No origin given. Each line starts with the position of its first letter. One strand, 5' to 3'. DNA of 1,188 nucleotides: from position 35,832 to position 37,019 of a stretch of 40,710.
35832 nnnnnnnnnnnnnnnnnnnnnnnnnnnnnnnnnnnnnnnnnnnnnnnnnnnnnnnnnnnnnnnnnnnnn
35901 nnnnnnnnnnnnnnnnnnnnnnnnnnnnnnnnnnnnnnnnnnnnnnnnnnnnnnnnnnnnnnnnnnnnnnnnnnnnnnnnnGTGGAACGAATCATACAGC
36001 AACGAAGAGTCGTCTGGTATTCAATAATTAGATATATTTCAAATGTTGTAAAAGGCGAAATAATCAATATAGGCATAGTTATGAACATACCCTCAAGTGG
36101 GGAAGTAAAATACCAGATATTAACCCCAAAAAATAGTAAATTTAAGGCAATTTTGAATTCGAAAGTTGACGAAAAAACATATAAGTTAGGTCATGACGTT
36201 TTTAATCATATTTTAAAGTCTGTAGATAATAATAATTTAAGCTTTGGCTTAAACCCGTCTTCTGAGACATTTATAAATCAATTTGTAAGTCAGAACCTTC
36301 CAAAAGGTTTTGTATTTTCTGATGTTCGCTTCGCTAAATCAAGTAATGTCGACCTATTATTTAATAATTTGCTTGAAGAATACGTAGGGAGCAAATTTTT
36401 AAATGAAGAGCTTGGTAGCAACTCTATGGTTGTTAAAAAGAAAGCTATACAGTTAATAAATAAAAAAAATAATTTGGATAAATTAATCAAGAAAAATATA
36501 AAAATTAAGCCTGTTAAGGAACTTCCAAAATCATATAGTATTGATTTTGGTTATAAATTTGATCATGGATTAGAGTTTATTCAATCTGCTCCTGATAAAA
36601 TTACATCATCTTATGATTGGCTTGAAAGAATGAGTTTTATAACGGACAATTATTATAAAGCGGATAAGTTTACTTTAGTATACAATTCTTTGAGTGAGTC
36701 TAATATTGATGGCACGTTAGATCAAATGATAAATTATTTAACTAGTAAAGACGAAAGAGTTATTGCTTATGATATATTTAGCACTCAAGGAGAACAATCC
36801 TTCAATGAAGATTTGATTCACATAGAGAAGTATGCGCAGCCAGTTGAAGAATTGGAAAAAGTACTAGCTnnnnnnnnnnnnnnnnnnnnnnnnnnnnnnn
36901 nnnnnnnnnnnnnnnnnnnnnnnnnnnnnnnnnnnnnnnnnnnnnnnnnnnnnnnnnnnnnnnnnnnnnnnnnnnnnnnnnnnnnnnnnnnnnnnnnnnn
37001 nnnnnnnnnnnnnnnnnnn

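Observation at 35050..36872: Translationally coupled atypical kinase + DUF3037-like two-gene cassette in the lysin-to-integrase region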

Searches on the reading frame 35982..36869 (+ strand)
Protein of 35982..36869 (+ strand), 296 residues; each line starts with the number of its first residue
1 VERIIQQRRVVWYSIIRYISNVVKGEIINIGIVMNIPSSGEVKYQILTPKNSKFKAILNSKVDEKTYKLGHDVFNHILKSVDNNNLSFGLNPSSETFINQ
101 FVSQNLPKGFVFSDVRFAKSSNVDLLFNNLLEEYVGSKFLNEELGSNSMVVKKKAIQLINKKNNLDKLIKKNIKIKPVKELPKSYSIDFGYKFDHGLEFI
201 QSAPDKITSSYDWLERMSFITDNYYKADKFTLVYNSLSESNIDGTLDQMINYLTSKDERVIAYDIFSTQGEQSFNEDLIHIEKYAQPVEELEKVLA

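Call 3: search_protein_families(library=pfam, proteins=[window:35982-36869:+], max_evalue=1)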
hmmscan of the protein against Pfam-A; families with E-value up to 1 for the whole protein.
window:35982-36869:+ (296 aa): 1 family
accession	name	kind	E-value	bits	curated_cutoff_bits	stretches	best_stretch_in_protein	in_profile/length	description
PF11236.13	DUF3037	-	2.3e-06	28.2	22.6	1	13-79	1-65/118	Protein of unknown function (DUF3037)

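Call 4: search_protein_families(library=padloc, proteins=[window:35982-36869:+], max_evalue=1)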
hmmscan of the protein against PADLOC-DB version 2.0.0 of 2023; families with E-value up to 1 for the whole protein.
window:35982-36869:+ (296 aa): 1 family
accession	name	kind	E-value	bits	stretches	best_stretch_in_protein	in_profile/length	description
PDLC04767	PDC-M66B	-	8.2e-10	36.6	1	13-176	6-171/281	-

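Call 5: search_protein_families(library=phrogs, proteins=[window:35982-36869:+], max_evalue=1)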
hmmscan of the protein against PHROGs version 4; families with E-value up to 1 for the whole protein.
window:35982-36869:+ (296 aa): 2 families
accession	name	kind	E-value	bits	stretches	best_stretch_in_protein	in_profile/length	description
phrog_5137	-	unknown function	1.2e-12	49.2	1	12-161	6-153/279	-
phrog_17256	-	unknown function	0.053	14.7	1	194-245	36-87/119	-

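Call 6: search_protein_families(library=ncbifam, proteins=[window:35982-36869:+], max_evalue=1)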
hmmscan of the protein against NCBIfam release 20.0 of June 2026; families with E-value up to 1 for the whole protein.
window:35982-36869:+ (296 aa): 0 families

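Call 25: find_homologous_proteins(query=window:35982-36869:+, max_evalue=0.001)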
Query window:35982-36869:+ (296 aa): 16 proteins with E <= 0.001 among 1149 candidates.
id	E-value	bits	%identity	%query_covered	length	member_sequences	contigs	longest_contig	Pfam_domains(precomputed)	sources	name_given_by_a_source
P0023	5.7e-186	635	100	100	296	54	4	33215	PF11236.14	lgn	-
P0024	6.8e-116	405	64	100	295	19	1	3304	-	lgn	-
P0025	1.4e-112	394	58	98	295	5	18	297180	PF11236.14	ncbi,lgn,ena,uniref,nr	ncbi:DUF3037 domain-containing protein [Enterococcus avium]|uniref:DUF3037 domain-containing protein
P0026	6.7e-112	392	59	98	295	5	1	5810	PF11236.14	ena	-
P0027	2.2e-111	390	59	98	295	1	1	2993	PF11236.14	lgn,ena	-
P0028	2.2e-111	390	59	98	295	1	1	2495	PF11236.14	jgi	-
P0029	9.0e-105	368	57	100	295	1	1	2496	PF11236.14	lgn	-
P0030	3.7e-102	360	59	97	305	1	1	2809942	PF11236.14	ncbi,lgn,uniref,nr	ncbi:DUF3037 domain-containing protein [Vagococcus fluvialis]|uniref:DUF3037 domain-containing prote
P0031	1.4e-92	328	49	99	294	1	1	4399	PF11236.14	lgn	-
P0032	2.5e-89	318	51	98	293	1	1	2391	-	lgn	-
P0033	6.3e-88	313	50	97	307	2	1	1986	PF11236.14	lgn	-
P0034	8.3e-86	306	48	98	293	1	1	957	-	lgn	-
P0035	1.1e-85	306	49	98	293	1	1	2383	-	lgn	-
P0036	6.6e-85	303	47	97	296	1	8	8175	PF11236.14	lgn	-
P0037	8.4e-80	286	48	93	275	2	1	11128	-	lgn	-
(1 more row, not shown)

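Call 32: search_solved_structures(query=A2, max_evalue=10, show_alignments=1)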
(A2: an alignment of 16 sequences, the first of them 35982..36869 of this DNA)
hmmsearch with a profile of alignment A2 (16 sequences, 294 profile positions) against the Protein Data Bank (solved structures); distinct sequences matched with E-value up to 10: 8.
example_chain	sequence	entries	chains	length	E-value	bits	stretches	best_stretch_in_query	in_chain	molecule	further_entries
9pwb_A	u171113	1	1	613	0.64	12.6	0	226-259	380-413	AP-2 complex subunit alpha-2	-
4wpm_A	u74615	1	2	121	0.66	12.5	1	227-256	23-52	mRNA export protein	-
2vgl_A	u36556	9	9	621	0.66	12.5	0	226-259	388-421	ADAPTOR PROTEIN COMPLEX AP-2, ALPHA 2 SUBUNIT | ADAPTOR-RELATED PROTEIN COMPLEX 2, ALPHA 2 SUBUNIT | AP-2 complex subunit alpha-2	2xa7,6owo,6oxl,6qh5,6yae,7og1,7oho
6qh6_A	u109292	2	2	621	0.66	12.5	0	226-259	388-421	AP-2 complex subunit alpha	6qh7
2jkr_A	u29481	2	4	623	0.67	12.5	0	226-259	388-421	AP-2 COMPLEX SUBUNIT ALPHA-2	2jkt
4uqi_A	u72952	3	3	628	0.68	12.5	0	226-259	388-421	AP-2 COMPLEX SUBUNIT ALPHA-2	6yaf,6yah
7rw8_A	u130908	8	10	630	0.69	12.5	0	226-259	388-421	AP-2 complex subunit alpha-2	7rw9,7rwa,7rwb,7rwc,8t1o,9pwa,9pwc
6uri_A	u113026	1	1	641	0.72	12.4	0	226-259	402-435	AP-2 complex subunit alpha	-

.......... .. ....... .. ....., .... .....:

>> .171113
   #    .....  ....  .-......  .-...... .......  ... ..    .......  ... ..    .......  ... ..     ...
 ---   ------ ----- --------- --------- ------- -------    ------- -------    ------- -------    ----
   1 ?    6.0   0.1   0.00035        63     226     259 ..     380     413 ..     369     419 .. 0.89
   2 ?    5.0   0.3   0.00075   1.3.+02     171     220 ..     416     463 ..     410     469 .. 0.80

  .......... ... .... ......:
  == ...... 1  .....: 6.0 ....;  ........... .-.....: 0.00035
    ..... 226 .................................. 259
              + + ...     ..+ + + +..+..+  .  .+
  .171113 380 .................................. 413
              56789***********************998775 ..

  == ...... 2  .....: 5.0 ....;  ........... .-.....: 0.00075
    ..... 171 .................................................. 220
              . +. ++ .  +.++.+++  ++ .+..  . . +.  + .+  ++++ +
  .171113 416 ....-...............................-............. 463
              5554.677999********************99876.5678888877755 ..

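Call 35: predict_structure(alignment_id=A2)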
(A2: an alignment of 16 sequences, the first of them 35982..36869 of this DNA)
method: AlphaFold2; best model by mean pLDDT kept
length: 296 residues; sequences in the alignment: 16
mean_pLDDT: 86.5   pTM: 0.52
mean pLDDT of the five models: 86.5, 86.3, 86.1, 84.3, 82.3
residues with pLDDT >= 90: 140; 70-90: 138; 50-70: 12; < 50: 6
segments of 3 or more residues with pLDDT < 50: 1-5
pLDDT, mean of each block of 10 residues (from residue 1): 60 92 73 91 89 76 85 88 77 89 84 91 89 86 65 91 87 88 88 90 86 92 92 89 89 95 95 95 92 87
secondary structure, 60 per line:
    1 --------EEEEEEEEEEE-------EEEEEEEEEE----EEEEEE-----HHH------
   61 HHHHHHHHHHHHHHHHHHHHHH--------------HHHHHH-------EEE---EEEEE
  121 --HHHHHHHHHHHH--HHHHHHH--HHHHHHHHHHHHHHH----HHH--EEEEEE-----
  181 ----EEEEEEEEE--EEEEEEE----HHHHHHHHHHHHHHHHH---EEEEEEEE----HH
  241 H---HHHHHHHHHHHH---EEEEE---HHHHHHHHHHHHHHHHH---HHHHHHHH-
elements in order: E9-19 E27-36 E41-46 H61-82 H97-102 E110-112 E116-120 H123-134 H137-143 H146-160 E170-175 E185-193 E196-202 H207-223 E227-234 H245-256 E260-264 H268-284 H288-295

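Call 38: search_protein_representatives(alignment_id=A2)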
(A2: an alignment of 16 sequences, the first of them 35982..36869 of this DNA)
Query: 16 sequences, 294 profile positions. Proteins with E-value up to 0.001 (for the whole library): 181; up to 1e-10: 69; up to 1e-30: 42. The best 150 are listed.
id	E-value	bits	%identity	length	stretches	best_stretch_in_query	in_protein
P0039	1.7e-112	392.1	-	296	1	3-294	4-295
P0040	2.3e-98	345.6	-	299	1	2-288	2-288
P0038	1.8e-90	319.7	-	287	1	4-293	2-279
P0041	5.6e-90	318.1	-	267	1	32-293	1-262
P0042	5.8e-72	259.0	-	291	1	4-294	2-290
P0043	8.5e-63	228.9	-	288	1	6-291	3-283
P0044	1.8e-60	221.3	-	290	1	5-291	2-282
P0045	1.6e-56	208.3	-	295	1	7-293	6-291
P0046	1.0e-53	199.1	-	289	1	5-287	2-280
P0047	2.1e-52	194.7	-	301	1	5-292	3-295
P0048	5.9e-51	190.0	-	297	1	4-293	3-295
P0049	1.3e-49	185.6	-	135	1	1-126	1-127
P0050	2.2e-49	184.9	-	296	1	4-293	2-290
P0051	1.6e-48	182.1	-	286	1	5-287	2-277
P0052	1.8e-48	181.8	-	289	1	6-288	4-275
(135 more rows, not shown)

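Call 44: search_protein_families(library=pfam, alignment_id=A3, max_evalue=0.01)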
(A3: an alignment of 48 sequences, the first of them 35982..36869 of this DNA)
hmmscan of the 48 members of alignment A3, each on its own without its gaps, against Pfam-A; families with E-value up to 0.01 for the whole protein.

A. member 1, window:35982-36869:+ (296 aa): 1 family
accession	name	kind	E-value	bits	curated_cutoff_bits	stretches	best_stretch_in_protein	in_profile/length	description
PF11236.13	DUF3037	-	2.3e-06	28.2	22.6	1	13-79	1-65/118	Protein of unknown function (DUF3037)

B. families by the number of members that match (of 48 scanned): 3 families
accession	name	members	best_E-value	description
PF11236.13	DUF3037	48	8.1e-26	Protein of unknown function (DUF3037)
PF13188.13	PAS_8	1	0.0016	PAS domain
PF12956.13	DUF3845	1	0.0038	Domain of Unknown Function with PDB structure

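Call 48: find_related_loci(query=A4, collection=viral_contigs, flank=6000)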
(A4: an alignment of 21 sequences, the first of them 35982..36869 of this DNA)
Query A4 (296 aa) in viral_contigs; peptide patterns used: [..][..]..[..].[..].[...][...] (x = any residue, [..] = any of these).
125 stretches matched a pattern; 14 encode a relative of the query (tblastn E <= 1e-3); 14 distinct loci.
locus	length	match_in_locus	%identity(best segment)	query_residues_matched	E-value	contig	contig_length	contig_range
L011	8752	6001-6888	95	1-296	9e-178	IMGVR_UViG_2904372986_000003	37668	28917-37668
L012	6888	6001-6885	64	1-296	1e-126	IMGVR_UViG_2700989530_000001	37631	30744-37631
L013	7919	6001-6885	64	1-296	6e-126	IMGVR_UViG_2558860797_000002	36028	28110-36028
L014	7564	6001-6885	64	1-296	6e-126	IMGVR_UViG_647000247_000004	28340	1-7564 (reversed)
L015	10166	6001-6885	64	1-296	1e-125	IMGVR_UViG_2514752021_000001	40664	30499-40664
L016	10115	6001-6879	33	5-296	2e-44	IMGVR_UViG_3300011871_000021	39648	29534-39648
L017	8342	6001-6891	28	3-296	9e-31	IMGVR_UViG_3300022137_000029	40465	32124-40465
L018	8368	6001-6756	27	5-265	1e-21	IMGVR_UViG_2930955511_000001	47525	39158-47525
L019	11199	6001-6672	25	6-223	2e-11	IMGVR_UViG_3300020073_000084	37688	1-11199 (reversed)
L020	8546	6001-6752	27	8-253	1e-14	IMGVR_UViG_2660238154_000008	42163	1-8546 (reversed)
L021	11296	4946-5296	29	2-124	5e-8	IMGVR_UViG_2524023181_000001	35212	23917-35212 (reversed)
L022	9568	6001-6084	39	10-37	9e-6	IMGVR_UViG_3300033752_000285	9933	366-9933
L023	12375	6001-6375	29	13-153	8e-5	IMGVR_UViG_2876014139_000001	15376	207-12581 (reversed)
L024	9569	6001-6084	39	10-37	9e-6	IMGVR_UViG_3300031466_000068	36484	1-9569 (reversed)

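Call 49: find_related_loci(query=A2, collection=genome_contigs, flank=5000)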
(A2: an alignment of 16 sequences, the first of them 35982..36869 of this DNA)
Query A2 (296 aa) in genome_contigs; peptide patterns used: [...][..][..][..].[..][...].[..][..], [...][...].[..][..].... (x = any residue, [..] = any of these).
81 stretches matched a pattern; 2 encode a relative of the query (tblastn E <= 1e-3); 2 distinct loci.
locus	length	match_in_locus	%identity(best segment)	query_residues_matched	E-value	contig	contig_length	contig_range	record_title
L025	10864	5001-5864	47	8-295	1e-91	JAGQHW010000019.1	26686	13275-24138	MAG: Carnobacterium sp. isolate HKST-UBA02 NODE_19_length_26686_cov_3.861100, whole genome shotgun sequence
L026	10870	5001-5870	48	7-296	4e-89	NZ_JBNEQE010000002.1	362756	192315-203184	Enterococcus sp. LJL51 Scaffold2_1, whole genome shotgun sequence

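Call 70: search_dna_similar(query=window:35982-36869:+, collection=phages, mode=protein, max_rows=30, max_evalue=0.001)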
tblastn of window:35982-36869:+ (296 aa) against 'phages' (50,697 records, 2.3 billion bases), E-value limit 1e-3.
No match.

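Call 78: fold_search(model_id=the predicted structure, library=pdb)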
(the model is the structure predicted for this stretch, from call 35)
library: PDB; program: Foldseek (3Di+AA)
matches with E <= 10: 596; with E <= 0.001: 1
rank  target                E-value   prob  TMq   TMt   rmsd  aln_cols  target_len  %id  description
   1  8q43_A                6.5e-04  0.97  0.29  0.23  13.8       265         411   12  Crystal structure of cA4-bound Can2 (E341A) in complex with oligo-C DNA (released 2023-11-22)
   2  8q3z_A                1.6e-03  0.87  0.27  0.20  14.1       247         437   15  Crystal structure of cA4-bound Can2 from Thermoanaerobacter brockii (released 2023-11-22)
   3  8q41_B                2.0e-03  0.91  0.28  0.21  13.2       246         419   14  Crystal structure of Can2 (E341A) bound to cA4 and TTTAAA ssDNA (released 2023-11-22)
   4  8q44_B                3.4e-03  0.63  0.24  0.18  14.0       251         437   14  Crystal structure of cA4-bound Can2 (E364R) in complex with oligo-T DNA (released 2023-11-22)
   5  8q44_A                6.8e-03  0.57  0.24  0.18  14.2       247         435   14  Crystal structure of cA4-bound Can2 (E364R) in complex with oligo-T DNA (released 2023-11-22)
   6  9u49_A                7.2e-03  0.75  0.26  0.20  15.0       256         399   14  crystal structure of Cdn1 in complex with cA4 (released 2026-02-04)
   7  8q43_B                8.1e-03  0.84  0.29  0.22  12.9       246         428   13  Crystal structure of cA4-bound Can2 (E341A) in complex with oligo-C DNA (released 2023-11-22)
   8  8q42_A                1.0e-02  0.75  0.28  0.21  13.9       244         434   13  Crystal structure of cA4-bound Can2 (E341A) in complex with oligo-A DNA (released 2023-11-22)
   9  8q3y_A                1.3e-02  0.77  0.30  0.22  13.4       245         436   13  Crystal structure of apo Can2 from Thermoanaerobacter brockii (released 2023-11-22)
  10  8q41_A                1.7e-02  0.69  0.28  0.21  13.6       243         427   13  Crystal structure of Can2 (E341A) bound to cA4 and TTTAAA ssDNA (released 2023-11-22)
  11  1xmx                  1.8e-02  0.28  0.21  0.17  22.1       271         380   11  Crystal structure of protein VC1899 from Vibrio cholerae (released 2004-11-16)
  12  8q42_B                2.2e-02  0.35  0.23  0.17  14.5       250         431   14  Crystal structure of cA4-bound Can2 (E341A) in complex with oligo-A DNA (released 2023-11-22)
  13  7bdv_B                3.2e-02  0.38  0.24  0.22  22.8       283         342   12  Structure of Can2 from Sulfobacillus thermosulfidooxidans in complex with cyclic tetra-adenylate (cA4) (released 2021-03-03)
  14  6p4o_F                4.1e-02  0.80  0.20  0.14   5.9       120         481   14  Complex of XPB helicase with Bax1 endonuclease from Sulfurisphaera tokodaii at 3.15 Angstroms resolution (released 2020-06-03)
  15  7bdv_D                4.6e-02  0.44  0.27  0.24  22.3       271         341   12  Structure of Can2 from Sulfobacillus thermosulfidooxidans in complex with cyclic tetra-adenylate (cA4) (released 2021-03-03)
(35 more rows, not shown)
